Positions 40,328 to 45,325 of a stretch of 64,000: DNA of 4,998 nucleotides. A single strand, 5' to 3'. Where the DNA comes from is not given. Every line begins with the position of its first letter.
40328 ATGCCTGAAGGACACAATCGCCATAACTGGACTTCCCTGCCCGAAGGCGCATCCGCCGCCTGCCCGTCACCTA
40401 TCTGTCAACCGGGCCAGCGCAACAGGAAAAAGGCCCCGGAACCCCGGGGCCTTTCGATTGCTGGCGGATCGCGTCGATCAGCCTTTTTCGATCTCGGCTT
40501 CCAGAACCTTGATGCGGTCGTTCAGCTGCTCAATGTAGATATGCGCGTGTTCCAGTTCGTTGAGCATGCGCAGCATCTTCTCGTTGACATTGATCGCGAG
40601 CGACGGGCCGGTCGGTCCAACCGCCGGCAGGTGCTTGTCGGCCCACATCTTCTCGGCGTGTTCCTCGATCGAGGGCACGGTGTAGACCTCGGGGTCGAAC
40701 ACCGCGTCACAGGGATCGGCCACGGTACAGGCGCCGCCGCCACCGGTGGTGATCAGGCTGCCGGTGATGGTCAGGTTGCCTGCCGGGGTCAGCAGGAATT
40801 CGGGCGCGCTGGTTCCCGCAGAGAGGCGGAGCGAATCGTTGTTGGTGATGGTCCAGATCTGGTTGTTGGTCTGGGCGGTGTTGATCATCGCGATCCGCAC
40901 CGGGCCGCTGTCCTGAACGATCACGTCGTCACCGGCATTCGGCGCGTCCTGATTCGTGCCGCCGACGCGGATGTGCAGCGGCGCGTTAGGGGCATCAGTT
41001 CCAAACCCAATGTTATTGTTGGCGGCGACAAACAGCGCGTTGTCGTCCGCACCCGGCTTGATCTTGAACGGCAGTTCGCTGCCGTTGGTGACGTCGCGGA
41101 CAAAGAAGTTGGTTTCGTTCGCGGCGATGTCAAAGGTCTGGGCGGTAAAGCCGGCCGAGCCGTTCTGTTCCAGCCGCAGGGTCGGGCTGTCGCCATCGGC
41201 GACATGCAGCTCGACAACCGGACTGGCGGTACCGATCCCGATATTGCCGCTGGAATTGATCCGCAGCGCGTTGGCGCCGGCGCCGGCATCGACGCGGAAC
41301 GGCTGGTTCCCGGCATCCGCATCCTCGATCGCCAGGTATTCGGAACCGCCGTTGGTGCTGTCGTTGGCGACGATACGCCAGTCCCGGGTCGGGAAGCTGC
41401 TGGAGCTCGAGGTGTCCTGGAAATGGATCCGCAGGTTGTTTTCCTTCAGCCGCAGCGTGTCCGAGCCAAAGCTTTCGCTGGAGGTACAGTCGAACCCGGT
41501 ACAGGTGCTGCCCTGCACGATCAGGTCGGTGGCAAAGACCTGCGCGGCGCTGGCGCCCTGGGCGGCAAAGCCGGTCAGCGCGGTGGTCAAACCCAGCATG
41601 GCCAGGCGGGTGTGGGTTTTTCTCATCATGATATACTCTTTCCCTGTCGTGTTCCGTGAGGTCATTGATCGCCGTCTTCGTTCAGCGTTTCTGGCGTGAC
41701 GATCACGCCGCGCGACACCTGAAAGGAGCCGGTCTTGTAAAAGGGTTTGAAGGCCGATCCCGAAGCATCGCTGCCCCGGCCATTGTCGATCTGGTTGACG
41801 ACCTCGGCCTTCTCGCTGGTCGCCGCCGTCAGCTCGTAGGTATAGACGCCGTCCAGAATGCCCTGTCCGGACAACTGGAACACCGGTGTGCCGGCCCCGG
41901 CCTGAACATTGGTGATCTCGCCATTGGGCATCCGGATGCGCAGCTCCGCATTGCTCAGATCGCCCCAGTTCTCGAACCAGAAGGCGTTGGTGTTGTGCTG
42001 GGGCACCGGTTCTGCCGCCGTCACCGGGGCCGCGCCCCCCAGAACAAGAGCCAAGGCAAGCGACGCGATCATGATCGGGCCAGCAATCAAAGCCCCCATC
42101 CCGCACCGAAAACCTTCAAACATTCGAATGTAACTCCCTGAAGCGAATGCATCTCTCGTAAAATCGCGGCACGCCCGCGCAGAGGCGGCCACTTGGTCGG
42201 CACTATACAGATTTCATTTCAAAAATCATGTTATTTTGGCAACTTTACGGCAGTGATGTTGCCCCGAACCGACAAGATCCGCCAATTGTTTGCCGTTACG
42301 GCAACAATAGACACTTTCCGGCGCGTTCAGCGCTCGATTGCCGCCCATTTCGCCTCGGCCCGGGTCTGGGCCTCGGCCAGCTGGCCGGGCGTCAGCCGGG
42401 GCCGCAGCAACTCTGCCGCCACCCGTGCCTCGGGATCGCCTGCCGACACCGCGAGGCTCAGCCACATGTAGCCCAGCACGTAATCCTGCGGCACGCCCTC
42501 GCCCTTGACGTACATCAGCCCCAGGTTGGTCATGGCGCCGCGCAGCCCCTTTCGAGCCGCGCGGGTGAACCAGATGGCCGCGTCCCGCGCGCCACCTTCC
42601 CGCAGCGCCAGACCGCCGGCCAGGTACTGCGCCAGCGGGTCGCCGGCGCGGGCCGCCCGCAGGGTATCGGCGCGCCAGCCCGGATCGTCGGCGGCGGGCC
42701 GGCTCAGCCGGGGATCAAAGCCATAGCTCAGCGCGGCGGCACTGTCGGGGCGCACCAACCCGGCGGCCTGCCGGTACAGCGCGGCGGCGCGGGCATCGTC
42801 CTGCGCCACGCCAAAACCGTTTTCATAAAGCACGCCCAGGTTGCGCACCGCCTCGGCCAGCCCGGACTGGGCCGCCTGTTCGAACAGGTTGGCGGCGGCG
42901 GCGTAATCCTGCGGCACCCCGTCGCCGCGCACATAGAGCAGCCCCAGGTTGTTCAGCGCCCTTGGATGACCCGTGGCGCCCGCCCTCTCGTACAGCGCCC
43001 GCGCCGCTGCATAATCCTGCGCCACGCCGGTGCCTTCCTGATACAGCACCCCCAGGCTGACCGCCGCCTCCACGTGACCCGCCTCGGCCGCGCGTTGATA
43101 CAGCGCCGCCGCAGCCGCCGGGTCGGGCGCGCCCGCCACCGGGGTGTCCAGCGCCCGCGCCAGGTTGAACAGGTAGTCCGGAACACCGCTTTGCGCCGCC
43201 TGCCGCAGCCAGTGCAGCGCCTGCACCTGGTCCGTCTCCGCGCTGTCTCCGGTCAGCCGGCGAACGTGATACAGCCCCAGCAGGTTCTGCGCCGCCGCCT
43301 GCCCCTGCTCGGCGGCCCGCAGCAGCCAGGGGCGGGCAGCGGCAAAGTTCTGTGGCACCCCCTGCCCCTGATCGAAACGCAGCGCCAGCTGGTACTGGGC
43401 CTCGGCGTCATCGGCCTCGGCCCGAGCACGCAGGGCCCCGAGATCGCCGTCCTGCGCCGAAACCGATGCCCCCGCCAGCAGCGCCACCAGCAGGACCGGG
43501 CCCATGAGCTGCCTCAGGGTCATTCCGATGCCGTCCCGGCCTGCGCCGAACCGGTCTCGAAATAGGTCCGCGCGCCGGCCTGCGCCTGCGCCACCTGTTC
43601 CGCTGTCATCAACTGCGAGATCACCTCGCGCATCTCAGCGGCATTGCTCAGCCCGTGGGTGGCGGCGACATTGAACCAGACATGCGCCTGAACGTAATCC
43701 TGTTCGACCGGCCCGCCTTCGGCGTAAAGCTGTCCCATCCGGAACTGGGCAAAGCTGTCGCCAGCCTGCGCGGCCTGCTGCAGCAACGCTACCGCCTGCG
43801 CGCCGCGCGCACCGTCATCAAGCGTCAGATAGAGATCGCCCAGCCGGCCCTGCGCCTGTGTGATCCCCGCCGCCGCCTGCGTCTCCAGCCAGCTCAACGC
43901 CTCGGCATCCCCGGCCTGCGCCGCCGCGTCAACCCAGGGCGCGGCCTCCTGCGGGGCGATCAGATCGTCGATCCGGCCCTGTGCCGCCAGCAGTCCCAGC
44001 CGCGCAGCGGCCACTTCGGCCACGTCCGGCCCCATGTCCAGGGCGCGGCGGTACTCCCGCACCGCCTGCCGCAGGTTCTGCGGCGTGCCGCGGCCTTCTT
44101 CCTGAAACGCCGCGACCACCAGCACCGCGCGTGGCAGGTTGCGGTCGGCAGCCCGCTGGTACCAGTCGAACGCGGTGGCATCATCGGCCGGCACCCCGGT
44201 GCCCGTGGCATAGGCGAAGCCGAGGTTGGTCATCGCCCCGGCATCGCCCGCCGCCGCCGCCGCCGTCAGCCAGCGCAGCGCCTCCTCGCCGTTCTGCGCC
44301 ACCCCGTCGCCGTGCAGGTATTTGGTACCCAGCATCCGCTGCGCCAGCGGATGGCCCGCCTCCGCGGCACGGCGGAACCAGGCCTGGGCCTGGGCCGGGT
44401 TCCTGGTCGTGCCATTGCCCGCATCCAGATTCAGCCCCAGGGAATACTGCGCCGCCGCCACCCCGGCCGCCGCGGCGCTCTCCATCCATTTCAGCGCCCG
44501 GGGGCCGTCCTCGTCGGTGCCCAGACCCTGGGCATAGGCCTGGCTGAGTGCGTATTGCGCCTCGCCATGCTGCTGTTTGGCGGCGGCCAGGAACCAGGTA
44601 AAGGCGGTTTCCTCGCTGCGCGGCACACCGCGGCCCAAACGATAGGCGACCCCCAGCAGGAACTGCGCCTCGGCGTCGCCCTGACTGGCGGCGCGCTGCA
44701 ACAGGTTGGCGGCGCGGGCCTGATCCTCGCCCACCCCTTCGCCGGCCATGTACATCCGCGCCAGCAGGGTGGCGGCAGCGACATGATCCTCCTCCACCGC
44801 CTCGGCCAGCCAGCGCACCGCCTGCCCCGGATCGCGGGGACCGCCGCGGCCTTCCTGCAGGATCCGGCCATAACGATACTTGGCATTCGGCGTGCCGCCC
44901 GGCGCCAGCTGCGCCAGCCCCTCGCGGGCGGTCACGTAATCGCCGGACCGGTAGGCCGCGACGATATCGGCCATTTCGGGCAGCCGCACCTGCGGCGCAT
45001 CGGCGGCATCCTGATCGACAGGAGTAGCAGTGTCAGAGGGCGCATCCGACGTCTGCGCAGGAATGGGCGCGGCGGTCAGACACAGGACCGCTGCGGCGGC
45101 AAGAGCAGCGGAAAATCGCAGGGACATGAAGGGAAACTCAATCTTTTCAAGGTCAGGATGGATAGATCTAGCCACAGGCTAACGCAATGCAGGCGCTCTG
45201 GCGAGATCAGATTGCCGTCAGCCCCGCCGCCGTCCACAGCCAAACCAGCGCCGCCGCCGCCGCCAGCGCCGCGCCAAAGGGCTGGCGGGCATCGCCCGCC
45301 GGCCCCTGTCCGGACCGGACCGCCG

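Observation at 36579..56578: Candidate undescribed system: dedicated T2SS with linked fibre cargo, Sel1 proteins and a permease-propeller, nested in a sulfated-polysaccharide locus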

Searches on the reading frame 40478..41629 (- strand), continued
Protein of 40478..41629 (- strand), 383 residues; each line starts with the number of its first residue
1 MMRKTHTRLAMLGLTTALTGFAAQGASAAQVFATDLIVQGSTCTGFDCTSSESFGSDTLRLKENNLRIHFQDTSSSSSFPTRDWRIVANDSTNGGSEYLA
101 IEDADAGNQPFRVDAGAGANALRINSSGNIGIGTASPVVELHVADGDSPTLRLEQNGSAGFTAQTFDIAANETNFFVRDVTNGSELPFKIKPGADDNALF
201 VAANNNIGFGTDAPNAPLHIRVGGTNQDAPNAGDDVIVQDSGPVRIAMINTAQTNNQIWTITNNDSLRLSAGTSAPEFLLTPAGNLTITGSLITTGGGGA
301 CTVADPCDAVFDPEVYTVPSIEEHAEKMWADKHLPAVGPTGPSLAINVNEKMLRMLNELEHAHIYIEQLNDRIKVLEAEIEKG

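Call 94: search_dna_similar(query=window:40478-41629:-, collection=plasmids, mode=protein, max_rows=25)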
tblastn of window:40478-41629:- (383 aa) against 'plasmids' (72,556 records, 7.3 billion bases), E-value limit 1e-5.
Records with a match: 9; places in all: 21; records where one place covers at least 80% of the query: 4.
Best place of each record, by identity: <60% 9.
By first word of the organism name: Leisingera 2; Phaeobacter 1; Tropicibacter 1; Parasedimentitalea 1; Roseovarius 1; Rhodobacteraceae 1; Tateyamaria 1; Diaphorobacter 1.
By predicted mobility (MOB-suite, as given by PLSDB): non-mobilizable 9.
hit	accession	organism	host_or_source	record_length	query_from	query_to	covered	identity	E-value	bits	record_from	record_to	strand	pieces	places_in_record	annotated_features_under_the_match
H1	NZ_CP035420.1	Leisingera sp. NJS204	cell culture,Marine Biofilm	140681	35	380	90%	51.2%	7e-106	348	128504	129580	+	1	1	hypothetical protein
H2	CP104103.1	Phaeobacter sp. G2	cell culture,Emiliania huxleyi RCC1216 ...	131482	35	382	91%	49.3%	2e-106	350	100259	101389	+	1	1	hypothetical protein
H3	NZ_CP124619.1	Tropicibacter oceani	pure culture,sediment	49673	38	380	90%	44.3%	1e-81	279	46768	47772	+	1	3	hypothetical protein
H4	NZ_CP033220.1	Parasedimentitalea marina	Cell culture,deep seawater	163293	35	280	64%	51.8%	3e-70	246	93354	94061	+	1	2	hypothetical protein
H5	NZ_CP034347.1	Roseovarius faecimaris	cell culture,soil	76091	35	379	90%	36.2%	7e-40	158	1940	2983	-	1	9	hypothetical protein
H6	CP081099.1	Rhodobacteraceae bacterium M382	-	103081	35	242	54%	54.7%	2e-68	241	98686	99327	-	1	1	hypothetical protein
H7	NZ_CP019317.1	Tateyamaria omphalii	Single cell,seawater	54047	35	220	49%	58.6%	3e-69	243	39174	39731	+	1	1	tail fiber domain-containing protein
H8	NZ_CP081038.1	Leisingera sp. M527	-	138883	35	222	49%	55.9%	1e-65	233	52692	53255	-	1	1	hypothetical protein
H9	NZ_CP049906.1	Diaphorobacter sp. HDW4B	single bacterial strain,Hydrophilus ...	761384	35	244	55%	46.1%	1e-52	195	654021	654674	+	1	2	tail fiber domain-containing protein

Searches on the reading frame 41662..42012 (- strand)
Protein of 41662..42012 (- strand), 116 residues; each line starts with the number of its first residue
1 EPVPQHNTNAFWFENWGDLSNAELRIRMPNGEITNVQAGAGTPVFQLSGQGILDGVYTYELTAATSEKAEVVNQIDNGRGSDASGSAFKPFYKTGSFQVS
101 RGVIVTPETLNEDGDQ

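Call 80: search_protein_representatives(alignment_id=A2)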
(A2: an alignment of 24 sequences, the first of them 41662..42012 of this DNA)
Query: 24 sequences, 125 profile positions. Proteins with E-value up to 0.001 (for the whole library): 1280; up to 1e-10: 272; up to 1e-30: 20. The best 150 are listed.
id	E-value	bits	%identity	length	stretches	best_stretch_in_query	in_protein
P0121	2.1e-39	150.4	-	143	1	4-123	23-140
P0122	2.7e-38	146.8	-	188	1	4-123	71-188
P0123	1.8e-37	144.1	-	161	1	8-123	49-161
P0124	6.1e-37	142.4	-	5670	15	28-80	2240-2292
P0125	2.8e-36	140.3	-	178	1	6-122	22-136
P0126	6.9e-36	139.0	-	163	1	5-124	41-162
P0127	2.2e-35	137.4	-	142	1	4-123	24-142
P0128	2.5e-35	137.2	-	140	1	7-124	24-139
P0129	2.1e-34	134.2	-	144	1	4-120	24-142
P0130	2.2e-34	134.1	-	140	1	4-120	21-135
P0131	4.5e-33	129.9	-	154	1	8-124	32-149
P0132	6.6e-33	129.4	-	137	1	4-123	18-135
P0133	1.0e-31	125.5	-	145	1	8-119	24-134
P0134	1.6e-31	124.9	-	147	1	5-123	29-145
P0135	2.1e-31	124.6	-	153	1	4-122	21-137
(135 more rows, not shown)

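Call 83: predict_structure(alignment_id=A2)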
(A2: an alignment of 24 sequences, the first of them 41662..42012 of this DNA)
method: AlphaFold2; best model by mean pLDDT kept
length: 116 residues; sequences in the alignment: 24
mean_pLDDT: 80.7   pTM: 0.66
mean pLDDT of the five models: 80.7, 78.9, 76.9, 75.2, 74.2
residues with pLDDT >= 90: 57; 70-90: 27; 50-70: 23; < 50: 9
segments of 3 or more residues with pLDDT < 50: 110-114
pLDDT, mean of each block of 10 residues (from residue 1): 91 89 94 92 87 92 79 54 60 93 76 48
secondary structure, 60 per line:
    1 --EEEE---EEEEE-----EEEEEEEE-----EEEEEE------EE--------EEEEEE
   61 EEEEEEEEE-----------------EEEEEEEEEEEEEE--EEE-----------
elements in order: E3-6 E10-14 E20-27 E33-38 E55-69 E87-100 E103-105

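Call 85: fold_search(library=pdb, model_id=the predicted structure)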
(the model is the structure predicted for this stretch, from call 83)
No match with E <= 0.001 here; weaker rows may still be real.
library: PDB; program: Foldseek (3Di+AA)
matches with E <= 10: 500; with E <= 0.001: 0
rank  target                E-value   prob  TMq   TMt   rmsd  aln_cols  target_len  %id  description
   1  5gzt_B                6.2e-03  1.00  0.42  0.06   4.9       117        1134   16  Crystal Structure of Chitinase ChiW from Paenibacillus sp. str. FPU-7 Reveals a Novel Type of Bacterial Cell-Surface-E (released 2016-12-28)
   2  6hyf_D                9.6e-03  1.00  0.46  0.60   3.8       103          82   10  Crystal structure of the third FNIII domain from rat beta4 integrin, a binding site for periaxin (released 2019-05-08)
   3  6hyf_C                1.0e-02  1.00  0.44  0.53   4.2       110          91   13  Crystal structure of the third FNIII domain from rat beta4 integrin, a binding site for periaxin (released 2019-05-08)
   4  6hyf_B                1.1e-02  1.00  0.45  0.51   4.3       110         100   10  Crystal structure of the third FNIII domain from rat beta4 integrin, a binding site for periaxin (released 2019-05-08)
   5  1x5h_MODEL_1_A        1.7e-02  1.00  0.38  0.34   5.1        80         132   14  The solution structure of the third fibronectin type III domain of human Neogenin (released 2005-11-15)
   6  6hyf_A                1.7e-02  1.00  0.45  0.48   4.8       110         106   10  Crystal structure of the third FNIII domain from rat beta4 integrin, a binding site for periaxin (released 2019-05-08)
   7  2qbw_A                1.8e-02  0.91  0.32  0.22   6.7       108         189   14  The crystal structure of PDZ-Fibronectin fusion protein (released 2008-04-22)
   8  2crz_MODEL_1_A        2.2e-02  0.99  0.37  0.39   3.8        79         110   18  Solution structure of the fifth FNIII domain of human fibronectin type III domain containing protein 3a (released 2005-11-20)
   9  3qwq_B                2.2e-02  0.97  0.39  0.43   7.3       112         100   12  Crystal structure of the extracellular domain of the epidermal growth factor receptor in complex with an adnectin (released 2012-02-01)
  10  6msv_A                2.4e-02  1.00  0.42  0.54   8.2        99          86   15  Structure of the 6th type III domain from human fibronectin (released 2019-10-23)
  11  4wtx                  2.6e-02  1.00  0.45  0.51   4.9       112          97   15  Crystal structure of the fourth FnIII domain of integrin beta4 (released 2015-02-11)
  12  1wk0_MODEL_1_A        2.9e-02  0.98  0.35  0.31   6.1        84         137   12  Solution structure of Fibronectin type III domain derived from human KIAA0970 protein (released 2004-11-29)
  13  7dm0_A                2.9e-02  0.98  0.37  0.28   5.2        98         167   12  Biofilm associated protein - C region (released 2021-12-15)
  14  2yrz_MODEL_1_A        3.0e-02  1.00  0.47  0.47   4.6       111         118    8  Solution structure of the fibronectin type III domain of human Integrin beta-4 (released 2008-04-08)
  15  6msv_C                3.0e-02  1.00  0.43  0.56   8.3        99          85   15  Structure of the 6th type III domain from human fibronectin (released 2019-10-23)
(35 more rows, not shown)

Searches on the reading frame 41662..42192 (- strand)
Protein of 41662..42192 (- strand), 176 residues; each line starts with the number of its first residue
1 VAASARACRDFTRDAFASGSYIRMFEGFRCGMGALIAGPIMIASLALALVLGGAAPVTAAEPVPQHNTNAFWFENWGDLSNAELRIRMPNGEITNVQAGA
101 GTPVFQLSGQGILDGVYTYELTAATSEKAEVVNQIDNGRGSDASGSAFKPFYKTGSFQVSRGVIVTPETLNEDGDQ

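Call 3: search_protein_families(library=pfam, proteins=[window:41662-42192:-], max_evalue=0.01)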
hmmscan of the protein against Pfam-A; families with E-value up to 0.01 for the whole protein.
window:41662-42192:- (176 aa): 0 families

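Call 11: search_protein_families(library=ncbifam, proteins=[window:41662-42099:-], max_evalue=0.01)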
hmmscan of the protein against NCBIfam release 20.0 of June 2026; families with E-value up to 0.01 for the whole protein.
window:41662-42099:- (145 aa): 0 families

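Call 12: search_protein_families(library=pfam, proteins=[window:41662-42099:-], max_evalue=10)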
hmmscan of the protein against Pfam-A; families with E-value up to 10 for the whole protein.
window:41662-42099:- (145 aa): 1 family
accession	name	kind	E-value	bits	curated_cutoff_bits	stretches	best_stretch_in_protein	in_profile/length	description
PF09134.16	Invasin_D3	-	0.12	13.3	33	1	82-106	59-84/98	Invasin, domain 3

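Call 45: search_solved_structures(query=window:41662-42099:-, max_evalue=10)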
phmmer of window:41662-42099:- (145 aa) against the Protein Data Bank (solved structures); distinct sequences matched with E-value up to 10: 0.

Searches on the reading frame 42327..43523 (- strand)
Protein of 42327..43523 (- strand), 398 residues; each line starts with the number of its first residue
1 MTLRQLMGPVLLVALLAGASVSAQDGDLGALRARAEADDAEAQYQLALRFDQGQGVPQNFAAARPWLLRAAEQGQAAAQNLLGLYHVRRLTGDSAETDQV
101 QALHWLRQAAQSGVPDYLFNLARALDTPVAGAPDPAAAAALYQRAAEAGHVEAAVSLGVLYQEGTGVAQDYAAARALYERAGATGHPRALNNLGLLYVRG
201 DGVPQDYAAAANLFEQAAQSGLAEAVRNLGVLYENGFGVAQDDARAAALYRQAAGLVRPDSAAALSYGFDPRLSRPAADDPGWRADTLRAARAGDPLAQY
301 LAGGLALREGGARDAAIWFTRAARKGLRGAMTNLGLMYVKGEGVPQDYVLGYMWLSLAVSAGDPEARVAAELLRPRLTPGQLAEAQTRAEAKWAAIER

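Call 3: search_protein_families(library=pfam, proteins=[window:42327-43523:-], max_evalue=0.01)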
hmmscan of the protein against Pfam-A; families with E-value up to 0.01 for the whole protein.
window:42327-43523:- (398 aa): 1 family
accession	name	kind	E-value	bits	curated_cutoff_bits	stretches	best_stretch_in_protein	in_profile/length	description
PF08238.18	Sel1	-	4.7e-46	154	30.7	6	187-221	1-35/36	Sel1 repeat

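Call 11: search_protein_families(library=ncbifam, proteins=[window:42327-43523:-], max_evalue=0.01)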
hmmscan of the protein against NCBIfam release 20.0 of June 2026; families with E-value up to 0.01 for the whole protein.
window:42327-43523:- (398 aa): 4 families
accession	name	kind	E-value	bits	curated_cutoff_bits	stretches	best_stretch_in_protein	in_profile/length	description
NF033786.1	phenyl_MerG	equivalog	2.2e-28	99.7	350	4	33-113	58-143/217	phenylmercury resistance protein MerG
NF047621.1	FlgprotMotXVib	equivalog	2e-13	50.3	330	3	205-257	90-142/211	flagellar protein MotX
NF038194.1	AlgK_TPR_lipo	equivalog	9.4e-13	47.6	700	2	284-388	321-429/448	alginate biosynthesis TPR repeat lipoprotein AlgK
NF045484.1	TransRegExoR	equivalog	4.4e-12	45.8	450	0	40-83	161-204/267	exopolysaccharide production regulator ExoR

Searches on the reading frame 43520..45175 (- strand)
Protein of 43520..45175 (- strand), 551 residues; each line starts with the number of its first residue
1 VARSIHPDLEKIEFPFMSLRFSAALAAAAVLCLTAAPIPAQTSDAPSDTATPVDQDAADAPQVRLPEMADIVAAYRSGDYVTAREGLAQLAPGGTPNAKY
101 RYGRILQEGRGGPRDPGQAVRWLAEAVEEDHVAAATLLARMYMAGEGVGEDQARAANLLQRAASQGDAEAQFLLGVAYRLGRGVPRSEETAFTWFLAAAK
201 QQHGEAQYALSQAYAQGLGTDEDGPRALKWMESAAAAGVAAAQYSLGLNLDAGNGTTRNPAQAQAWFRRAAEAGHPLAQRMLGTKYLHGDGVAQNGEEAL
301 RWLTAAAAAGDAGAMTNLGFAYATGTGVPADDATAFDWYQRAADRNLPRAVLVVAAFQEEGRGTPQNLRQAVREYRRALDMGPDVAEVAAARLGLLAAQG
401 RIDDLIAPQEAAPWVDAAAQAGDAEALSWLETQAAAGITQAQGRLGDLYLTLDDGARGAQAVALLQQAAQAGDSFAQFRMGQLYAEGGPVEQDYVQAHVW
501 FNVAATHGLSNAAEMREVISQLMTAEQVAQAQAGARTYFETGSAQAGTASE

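Call 3: search_protein_families(library=pfam, proteins=[window:43520-45175:-], max_evalue=0.01)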
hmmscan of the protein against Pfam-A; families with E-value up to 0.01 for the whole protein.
window:43520-45175:- (551 aa): 2 families
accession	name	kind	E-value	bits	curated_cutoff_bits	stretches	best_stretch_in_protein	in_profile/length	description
PF08238.18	Sel1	-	1.8e-66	218.6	30.7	8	314-346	3-35/36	Sel1 repeat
PF23310.1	TPR_27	-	0.00077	19.6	27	0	153-177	46-70/110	Plant tetratrico peptide repeats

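Call 11: search_protein_families(library=ncbifam, proteins=[window:43520-45175:-], max_evalue=0.01)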
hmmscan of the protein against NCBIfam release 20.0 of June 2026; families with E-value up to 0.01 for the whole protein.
window:43520-45175:- (551 aa): 4 families
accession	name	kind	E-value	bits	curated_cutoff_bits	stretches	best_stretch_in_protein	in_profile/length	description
NF033786.1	phenyl_MerG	equivalog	3.1e-36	125.4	350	5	137-242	70-184/217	phenylmercury resistance protein MerG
NF038194.1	AlgK_TPR_lipo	equivalog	8.1e-24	84.1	700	4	78-223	246-388/448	alginate biosynthesis TPR repeat lipoprotein AlgK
NF047621.1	FlgprotMotXVib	equivalog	2e-15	56.8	330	2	96-195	72-171/211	flagellar protein MotX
NF045484.1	TransRegExoR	equivalog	9.7e-15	54.5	450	2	230-283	151-204/267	exopolysaccharide production regulator ExoR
